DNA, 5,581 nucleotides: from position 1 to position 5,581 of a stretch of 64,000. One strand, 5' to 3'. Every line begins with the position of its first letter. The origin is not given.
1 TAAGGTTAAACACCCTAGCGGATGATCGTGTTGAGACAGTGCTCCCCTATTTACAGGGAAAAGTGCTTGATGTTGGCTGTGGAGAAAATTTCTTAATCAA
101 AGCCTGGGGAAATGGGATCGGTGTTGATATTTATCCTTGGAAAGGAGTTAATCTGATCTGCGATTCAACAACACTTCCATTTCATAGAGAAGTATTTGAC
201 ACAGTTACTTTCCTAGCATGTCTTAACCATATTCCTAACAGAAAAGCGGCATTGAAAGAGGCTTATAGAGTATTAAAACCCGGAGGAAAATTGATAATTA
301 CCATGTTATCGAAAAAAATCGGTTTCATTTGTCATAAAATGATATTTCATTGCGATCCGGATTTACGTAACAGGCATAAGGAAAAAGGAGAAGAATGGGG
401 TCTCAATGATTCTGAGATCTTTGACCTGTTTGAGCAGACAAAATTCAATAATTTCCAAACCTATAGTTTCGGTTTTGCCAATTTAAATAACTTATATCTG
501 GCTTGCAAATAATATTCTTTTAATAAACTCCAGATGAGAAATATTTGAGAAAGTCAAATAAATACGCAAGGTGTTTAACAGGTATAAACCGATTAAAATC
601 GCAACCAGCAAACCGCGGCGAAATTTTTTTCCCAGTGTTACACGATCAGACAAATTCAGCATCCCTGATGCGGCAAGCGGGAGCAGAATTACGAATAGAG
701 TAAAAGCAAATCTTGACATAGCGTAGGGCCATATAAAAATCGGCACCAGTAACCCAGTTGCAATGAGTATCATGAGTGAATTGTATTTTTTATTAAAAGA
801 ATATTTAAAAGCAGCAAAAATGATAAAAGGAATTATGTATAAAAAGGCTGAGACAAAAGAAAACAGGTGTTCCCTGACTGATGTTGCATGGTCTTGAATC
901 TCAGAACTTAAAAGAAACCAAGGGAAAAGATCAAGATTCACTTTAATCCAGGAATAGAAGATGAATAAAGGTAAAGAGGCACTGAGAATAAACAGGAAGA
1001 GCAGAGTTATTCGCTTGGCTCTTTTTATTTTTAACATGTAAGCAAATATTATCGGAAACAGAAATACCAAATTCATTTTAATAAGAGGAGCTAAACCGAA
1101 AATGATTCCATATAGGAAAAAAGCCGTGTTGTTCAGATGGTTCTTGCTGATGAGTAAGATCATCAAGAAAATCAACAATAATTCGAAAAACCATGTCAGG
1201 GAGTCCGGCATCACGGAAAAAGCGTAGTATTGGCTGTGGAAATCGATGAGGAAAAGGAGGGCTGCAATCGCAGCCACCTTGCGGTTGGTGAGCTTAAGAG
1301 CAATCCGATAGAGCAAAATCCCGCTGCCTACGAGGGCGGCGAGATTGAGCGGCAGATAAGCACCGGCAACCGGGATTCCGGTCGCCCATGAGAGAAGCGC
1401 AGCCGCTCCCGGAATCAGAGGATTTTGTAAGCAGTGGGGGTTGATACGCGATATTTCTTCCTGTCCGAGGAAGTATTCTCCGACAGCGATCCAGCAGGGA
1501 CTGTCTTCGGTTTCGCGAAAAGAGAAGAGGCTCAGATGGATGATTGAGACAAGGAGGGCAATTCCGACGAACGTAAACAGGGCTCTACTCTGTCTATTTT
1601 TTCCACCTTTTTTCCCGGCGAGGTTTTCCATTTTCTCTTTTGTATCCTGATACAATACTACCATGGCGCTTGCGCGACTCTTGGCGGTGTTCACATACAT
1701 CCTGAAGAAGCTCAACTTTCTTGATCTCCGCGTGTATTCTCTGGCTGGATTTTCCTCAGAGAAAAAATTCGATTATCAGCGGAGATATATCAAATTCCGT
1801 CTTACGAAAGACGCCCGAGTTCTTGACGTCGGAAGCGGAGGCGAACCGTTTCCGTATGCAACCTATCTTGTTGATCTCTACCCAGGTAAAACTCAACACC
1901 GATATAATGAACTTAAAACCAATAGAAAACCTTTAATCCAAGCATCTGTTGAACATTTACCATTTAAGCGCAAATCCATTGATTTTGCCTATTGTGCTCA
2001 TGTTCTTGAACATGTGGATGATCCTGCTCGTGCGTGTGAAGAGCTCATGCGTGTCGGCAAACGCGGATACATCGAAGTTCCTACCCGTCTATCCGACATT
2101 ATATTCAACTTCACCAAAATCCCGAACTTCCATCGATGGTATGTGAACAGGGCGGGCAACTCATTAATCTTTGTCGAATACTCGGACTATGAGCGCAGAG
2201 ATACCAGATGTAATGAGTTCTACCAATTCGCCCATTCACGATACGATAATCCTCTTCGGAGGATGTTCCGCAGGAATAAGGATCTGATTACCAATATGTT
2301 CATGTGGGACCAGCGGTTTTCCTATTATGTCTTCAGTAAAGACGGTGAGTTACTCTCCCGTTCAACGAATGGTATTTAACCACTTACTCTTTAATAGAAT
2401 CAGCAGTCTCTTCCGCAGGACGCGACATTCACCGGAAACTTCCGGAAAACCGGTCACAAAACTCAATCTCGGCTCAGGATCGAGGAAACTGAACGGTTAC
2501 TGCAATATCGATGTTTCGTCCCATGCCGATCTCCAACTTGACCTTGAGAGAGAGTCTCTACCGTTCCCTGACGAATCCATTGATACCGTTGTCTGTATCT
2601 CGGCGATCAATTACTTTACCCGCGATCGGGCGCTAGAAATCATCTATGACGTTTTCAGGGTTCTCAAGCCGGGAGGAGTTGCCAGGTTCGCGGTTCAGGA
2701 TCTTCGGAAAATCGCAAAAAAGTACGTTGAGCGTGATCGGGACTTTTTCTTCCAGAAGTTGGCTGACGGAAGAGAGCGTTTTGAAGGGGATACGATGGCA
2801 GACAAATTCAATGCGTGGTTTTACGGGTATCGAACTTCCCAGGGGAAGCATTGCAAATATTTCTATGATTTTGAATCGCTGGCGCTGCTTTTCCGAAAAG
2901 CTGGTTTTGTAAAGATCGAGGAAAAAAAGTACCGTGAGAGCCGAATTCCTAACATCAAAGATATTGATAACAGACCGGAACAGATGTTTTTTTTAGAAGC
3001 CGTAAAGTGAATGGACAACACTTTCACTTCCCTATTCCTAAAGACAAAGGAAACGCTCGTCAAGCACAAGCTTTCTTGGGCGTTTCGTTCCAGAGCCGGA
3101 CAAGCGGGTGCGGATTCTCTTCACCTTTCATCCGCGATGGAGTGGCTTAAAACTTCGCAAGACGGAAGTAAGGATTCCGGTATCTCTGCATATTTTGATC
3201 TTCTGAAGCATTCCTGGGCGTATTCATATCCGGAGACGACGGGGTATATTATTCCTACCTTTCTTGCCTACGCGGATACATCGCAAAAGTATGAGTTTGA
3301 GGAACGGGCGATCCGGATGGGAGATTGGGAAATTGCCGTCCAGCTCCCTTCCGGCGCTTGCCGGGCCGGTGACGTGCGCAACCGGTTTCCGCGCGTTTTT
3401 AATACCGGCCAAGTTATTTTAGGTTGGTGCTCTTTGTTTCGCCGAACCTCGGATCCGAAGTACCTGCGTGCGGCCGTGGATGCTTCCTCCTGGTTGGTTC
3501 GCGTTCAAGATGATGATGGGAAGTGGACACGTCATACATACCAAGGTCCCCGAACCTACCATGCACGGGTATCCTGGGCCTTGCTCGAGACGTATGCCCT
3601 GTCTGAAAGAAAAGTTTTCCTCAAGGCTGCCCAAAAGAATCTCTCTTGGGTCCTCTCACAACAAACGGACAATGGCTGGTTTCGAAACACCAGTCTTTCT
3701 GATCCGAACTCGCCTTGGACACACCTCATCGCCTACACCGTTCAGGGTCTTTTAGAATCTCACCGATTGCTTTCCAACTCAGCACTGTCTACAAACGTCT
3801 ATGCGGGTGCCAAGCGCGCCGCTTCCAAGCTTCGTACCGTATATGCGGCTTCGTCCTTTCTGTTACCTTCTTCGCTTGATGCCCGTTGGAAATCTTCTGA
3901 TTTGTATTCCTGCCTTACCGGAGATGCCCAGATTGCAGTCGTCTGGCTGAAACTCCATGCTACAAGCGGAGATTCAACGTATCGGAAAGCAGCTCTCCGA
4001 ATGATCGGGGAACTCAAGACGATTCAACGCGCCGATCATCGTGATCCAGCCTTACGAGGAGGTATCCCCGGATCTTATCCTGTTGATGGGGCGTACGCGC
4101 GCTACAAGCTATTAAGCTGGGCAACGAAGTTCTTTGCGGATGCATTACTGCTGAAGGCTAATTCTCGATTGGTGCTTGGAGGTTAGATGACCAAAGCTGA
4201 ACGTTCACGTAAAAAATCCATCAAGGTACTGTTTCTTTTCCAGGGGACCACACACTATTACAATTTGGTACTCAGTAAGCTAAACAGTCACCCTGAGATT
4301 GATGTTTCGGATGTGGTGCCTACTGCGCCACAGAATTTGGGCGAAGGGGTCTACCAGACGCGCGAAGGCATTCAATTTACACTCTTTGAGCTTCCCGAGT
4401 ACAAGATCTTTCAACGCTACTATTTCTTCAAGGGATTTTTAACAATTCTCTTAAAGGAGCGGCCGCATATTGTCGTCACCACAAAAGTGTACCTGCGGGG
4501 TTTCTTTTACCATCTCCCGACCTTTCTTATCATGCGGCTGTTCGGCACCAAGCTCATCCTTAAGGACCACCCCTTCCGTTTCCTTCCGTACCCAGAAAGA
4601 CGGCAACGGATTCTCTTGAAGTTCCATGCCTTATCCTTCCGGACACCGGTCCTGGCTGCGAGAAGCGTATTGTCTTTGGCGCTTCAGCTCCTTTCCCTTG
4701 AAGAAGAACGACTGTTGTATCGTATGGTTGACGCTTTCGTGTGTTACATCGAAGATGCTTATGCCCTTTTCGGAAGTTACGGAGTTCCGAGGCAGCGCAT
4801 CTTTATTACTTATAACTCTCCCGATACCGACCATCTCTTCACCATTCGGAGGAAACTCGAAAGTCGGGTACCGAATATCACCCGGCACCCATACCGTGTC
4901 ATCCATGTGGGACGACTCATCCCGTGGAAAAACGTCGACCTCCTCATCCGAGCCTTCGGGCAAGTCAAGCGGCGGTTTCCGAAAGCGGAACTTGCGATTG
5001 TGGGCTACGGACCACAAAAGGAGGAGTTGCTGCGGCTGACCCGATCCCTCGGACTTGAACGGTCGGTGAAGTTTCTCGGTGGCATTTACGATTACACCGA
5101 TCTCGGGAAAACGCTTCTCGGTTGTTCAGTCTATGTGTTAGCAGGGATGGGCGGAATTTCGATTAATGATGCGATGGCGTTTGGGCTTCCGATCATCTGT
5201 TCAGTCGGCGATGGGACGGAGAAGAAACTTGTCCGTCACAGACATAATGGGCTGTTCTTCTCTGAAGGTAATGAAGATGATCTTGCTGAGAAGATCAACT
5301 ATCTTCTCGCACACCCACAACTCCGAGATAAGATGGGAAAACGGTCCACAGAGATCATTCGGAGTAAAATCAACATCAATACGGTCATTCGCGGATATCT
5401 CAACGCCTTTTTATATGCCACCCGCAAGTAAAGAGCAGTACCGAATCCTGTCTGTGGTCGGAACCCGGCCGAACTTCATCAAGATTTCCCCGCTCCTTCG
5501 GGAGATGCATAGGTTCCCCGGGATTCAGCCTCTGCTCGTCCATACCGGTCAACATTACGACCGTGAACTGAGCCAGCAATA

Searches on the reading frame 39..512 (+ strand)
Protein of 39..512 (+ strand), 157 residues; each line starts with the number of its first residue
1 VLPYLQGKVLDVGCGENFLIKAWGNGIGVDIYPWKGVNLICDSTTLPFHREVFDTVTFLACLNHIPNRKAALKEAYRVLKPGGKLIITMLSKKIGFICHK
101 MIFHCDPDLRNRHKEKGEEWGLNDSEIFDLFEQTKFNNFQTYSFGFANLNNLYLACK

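Call 5: search_protein_families(library=pfam, proteins=[window:39-512:+], max_evalue=0.0001)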
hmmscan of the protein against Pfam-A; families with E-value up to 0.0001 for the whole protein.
window:39-512:+ (157 aa): 7 families
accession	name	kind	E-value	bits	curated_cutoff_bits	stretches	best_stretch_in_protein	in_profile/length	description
PF08241.18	Methyltransf_11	-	2.1e-14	54.4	21.2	1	10-87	1-95/95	Methyltransferase domain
PF13489.12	Methyltransf_23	-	7.8e-11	42.4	27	1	7-122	24-134/164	Methyltransferase domain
PF13847.12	Methyltransf_31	-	2.4e-10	40.7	27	1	41-91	61-113/145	Methyltransferase domain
PF13649.12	Methyltransf_25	-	6.3e-10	40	27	1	41-83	53-97/97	Methyltransferase domain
PF01209.24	Ubie_methyltran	-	1.6e-09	37.9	20.1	1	40-97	104-161/233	ubiE/COQ5 methyltransferase family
PF05148.21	Methyltransf_8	-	7.5e-08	32.9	27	1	7-94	74-163/219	Hypothetical methyltransferase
PF08242.18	Methyltransf_12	-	1.7e-07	32.3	30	1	49-85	64-98/98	Methyltransferase domain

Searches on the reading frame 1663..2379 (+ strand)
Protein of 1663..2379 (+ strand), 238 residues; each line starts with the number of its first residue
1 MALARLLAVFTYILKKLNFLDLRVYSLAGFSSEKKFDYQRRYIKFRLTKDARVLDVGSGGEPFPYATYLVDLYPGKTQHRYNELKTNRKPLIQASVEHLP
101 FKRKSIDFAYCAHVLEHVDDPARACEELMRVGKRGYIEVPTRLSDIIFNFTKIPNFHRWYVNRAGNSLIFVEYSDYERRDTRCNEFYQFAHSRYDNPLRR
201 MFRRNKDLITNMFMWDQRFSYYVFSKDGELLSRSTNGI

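Call 5: search_protein_families(library=pfam, proteins=[window:1663-2379:+], max_evalue=0.0001)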
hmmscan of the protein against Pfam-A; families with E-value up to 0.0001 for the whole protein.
window:1663-2379:+ (238 aa): 3 families
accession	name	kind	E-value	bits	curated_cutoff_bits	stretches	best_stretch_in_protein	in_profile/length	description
PF08241.18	Methyltransf_11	-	1.1e-12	48.9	21.2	1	55-135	2-90/95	Methyltransferase domain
PF13489.12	Methyltransf_23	-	5.7e-08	33.1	27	1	47-151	20-124/164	Methyltransferase domain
PF13649.12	Methyltransf_25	-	1e-05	26.6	27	1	79-135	39-96/97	Methyltransferase domain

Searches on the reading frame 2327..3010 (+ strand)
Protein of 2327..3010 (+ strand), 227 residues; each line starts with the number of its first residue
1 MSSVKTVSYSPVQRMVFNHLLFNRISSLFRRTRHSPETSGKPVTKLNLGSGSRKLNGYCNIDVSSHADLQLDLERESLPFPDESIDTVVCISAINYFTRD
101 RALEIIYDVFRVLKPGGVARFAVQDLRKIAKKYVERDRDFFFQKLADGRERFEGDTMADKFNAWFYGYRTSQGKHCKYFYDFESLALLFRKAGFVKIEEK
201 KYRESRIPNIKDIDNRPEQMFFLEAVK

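Call 5: search_protein_families(library=pfam, proteins=[window:2327-3010:+], max_evalue=0.0001)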
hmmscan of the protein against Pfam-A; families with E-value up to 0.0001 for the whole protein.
window:2327-3010:+ (227 aa): 5 families
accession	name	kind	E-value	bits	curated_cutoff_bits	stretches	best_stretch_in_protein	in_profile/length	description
PF08241.18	Methyltransf_11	-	6.9e-08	33.5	21.2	1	72-119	50-93/95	Methyltransferase domain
PF13649.12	Methyltransf_25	-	4.9e-07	30.8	27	1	76-117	56-97/97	Methyltransferase domain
PF01209.24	Ubie_methyltran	-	9.9e-07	28.8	20.1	1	74-202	106-221/233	ubiE/COQ5 methyltransferase family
PF13489.12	Methyltransf_23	-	1e-05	25.8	27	1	58-198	47-163/164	Methyltransferase domain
PF08242.18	Methyltransf_12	-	8.5e-05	23.6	30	0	54-118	39-97/98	Methyltransferase domain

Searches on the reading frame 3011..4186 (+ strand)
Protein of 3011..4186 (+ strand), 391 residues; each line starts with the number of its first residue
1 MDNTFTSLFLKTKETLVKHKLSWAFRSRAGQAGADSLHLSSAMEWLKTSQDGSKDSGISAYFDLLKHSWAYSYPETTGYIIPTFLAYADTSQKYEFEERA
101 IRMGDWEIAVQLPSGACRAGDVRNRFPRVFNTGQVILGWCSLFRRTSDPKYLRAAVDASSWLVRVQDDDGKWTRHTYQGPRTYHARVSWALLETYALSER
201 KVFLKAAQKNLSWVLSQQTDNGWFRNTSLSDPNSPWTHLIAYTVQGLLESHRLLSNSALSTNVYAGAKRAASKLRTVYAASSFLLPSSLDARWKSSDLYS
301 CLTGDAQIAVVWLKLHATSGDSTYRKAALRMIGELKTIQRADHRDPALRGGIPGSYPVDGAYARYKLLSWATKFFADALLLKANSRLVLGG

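Call 5: search_protein_families(library=pfam, proteins=[window:3011-4186:+], max_evalue=0.0001)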
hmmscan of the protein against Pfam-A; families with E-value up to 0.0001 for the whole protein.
window:3011-4186:+ (391 aa): 1 family
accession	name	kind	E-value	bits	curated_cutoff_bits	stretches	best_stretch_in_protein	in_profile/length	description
PF13243.12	SQHop_cyclase_C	-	3.6e-05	23.4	26.1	0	130-244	188-304/319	Squalene-hopene cyclase C-terminal domain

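Call 30: search_protein_families(library=pfam, proteins=[window:3011-4186:+], max_evalue=0.1)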
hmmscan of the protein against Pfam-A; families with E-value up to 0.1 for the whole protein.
window:3011-4186:+ (391 aa): 7 families
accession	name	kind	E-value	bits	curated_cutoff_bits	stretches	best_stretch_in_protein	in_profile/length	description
PF13243.12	SQHop_cyclase_C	-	3.6e-05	23.4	26.1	1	130-244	188-304/319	Squalene-hopene cyclase C-terminal domain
PF09492.16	Pec_lyase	-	0.00086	19.1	22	0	140-189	49-97/292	Pectic acid lyase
PF05147.19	LANC_like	-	0.0046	16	23.2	0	187-228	169-212/350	Lanthionine synthetase C-like protein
PF07944.18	Beta-AFase-like_GH127_cat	-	0.0082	15.6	24.9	0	128-213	120-206/376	Beta-L-arabinofuranosidase, GH127 catalytic domain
PF06662.19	C5-epim_C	-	0.02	14.8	23.3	0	190-228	37-75/188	D-glucuronyl C5-epimerase C-terminus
PF07678.20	TED_complement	-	0.035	13.6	22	0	205-255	114-170/312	A-macroglobulin TED domain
PF07470.19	Glyco_hydro_88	-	0.048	13.1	26.6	0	130-228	29-121/352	Glycosyl Hydrolase Family 88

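Call 72: search_solved_structures(query=window:3011-4186:+, max_evalue=1)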
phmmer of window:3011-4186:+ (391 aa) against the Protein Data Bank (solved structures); distinct sequences matched with E-value up to 1: 2.
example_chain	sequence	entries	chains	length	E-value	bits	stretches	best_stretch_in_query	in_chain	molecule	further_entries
3vb9_A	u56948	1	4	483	0.18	13.8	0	11-84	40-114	Uncharacterized protein VPA0735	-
2p3y_A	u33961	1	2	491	0.19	13.8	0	11-84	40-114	Hypothetical protein VPA0735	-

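Call 75: search_protein_families(library=ncbifam, proteins=[window:3011-4186:+], max_evalue=0.001)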
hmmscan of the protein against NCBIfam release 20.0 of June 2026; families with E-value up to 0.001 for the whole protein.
window:3011-4186:+ (391 aa): 2 families
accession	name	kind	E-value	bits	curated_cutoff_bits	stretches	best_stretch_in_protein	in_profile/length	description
TIGR02474.1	pec_lyase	equivalog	3e-05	23.8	189.8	0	192-258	55-118/295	pectate lyase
TIGR01787.1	squalene_cyclas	subfamily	0.00016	20.5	322.7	1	156-243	511-606/622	squalene/oxidosqualene cyclases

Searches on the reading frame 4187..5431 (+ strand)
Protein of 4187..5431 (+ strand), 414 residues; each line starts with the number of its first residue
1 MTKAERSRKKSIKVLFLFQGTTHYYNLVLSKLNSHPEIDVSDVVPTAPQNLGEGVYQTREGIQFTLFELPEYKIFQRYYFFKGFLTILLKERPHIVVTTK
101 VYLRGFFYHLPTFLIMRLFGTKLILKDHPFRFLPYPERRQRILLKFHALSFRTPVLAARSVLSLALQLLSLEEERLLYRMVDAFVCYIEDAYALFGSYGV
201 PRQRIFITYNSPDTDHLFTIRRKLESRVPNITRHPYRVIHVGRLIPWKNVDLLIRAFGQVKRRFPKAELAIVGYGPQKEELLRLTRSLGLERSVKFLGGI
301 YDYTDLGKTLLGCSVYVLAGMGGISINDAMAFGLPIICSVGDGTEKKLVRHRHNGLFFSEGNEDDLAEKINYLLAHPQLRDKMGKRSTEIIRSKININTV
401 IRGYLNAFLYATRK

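Call 5: search_protein_families(library=pfam, proteins=[window:4187-5431:+], max_evalue=0.0001)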
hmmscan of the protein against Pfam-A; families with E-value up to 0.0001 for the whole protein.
window:4187-5431:+ (414 aa): 3 families
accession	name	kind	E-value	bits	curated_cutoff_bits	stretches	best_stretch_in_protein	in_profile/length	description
PF00534.26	Glycos_transf_1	-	2.4e-34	118.8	26.4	1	226-388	6-170/172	Glycosyl transferases group 1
PF13692.12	Glyco_trans_1_4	-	3.3e-25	89.5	27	1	237-375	3-141/142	Glycosyl transferases group 1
PF13524.12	Glyco_trans_1_2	-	4.6e-06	27.1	25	1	328-399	69-137/144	Glycosyl transferase-like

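Call 73: search_solved_structures(query=window:4187-5431:+, max_evalue=0.00001)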
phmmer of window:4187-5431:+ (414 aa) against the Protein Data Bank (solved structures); distinct sequences matched with E-value up to 0.00001: 18.
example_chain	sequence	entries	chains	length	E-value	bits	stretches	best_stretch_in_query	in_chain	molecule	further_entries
7ec7_A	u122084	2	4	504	2.6e-11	46.3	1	224-388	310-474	Glycosyl transferase, group 1 family protein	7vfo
7ec1_A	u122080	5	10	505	2.6e-11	46.3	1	224-388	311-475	Glycosyl transferase, group 1 family protein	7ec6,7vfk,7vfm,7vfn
7ec3_A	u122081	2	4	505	2.6e-11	46.3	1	224-388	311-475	Glycosyl transferase, group 1 family protein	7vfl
4x7m_A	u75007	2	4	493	2.7e-11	46.3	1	202-408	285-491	TarM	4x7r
4x6l_A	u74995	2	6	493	2.7e-11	46.3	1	202-408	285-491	TarM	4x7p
4wac_A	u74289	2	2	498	2.7e-11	46.3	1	202-408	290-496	Glycosyl transferase, group 1 family protein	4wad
3oka_A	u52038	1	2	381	4.7e-09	38.9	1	242-386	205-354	GDP-mannose-dependent alpha-(1-6)-phosphatidylinositol monomannoside mannosyltransferase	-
3okc_A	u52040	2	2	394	4.9e-09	38.8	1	242-386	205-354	GDP-mannose-dependent alpha-(1-6)-phosphatidylinositol monomannoside mannosyltransferase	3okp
2jjm_A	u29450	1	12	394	8e-09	38.1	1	229-405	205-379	GLYCOSYL TRANSFERASE, GROUP 1 FAMILY PROTEIN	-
4xso_B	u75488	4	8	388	9.5e-09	37.9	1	235-399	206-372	Alr3699 protein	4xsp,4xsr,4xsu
3mbo_A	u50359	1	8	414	1e-08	37.8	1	229-405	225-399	Glycosyltransferase, group 1 family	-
5d00_A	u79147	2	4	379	4.2e-08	35.8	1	234-405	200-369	N-acetyl-alpha-D-glucosaminyl L-malate synthase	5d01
6n1x_A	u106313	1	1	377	6.2e-08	35.2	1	237-389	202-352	Glycosyltransferase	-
6d9t_A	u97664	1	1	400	7.1e-08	35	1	237-389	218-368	Glycosyl transferase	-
2xa2_A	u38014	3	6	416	1.7e-07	33.7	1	238-406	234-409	TREHALOSE-SYNTHASE TRET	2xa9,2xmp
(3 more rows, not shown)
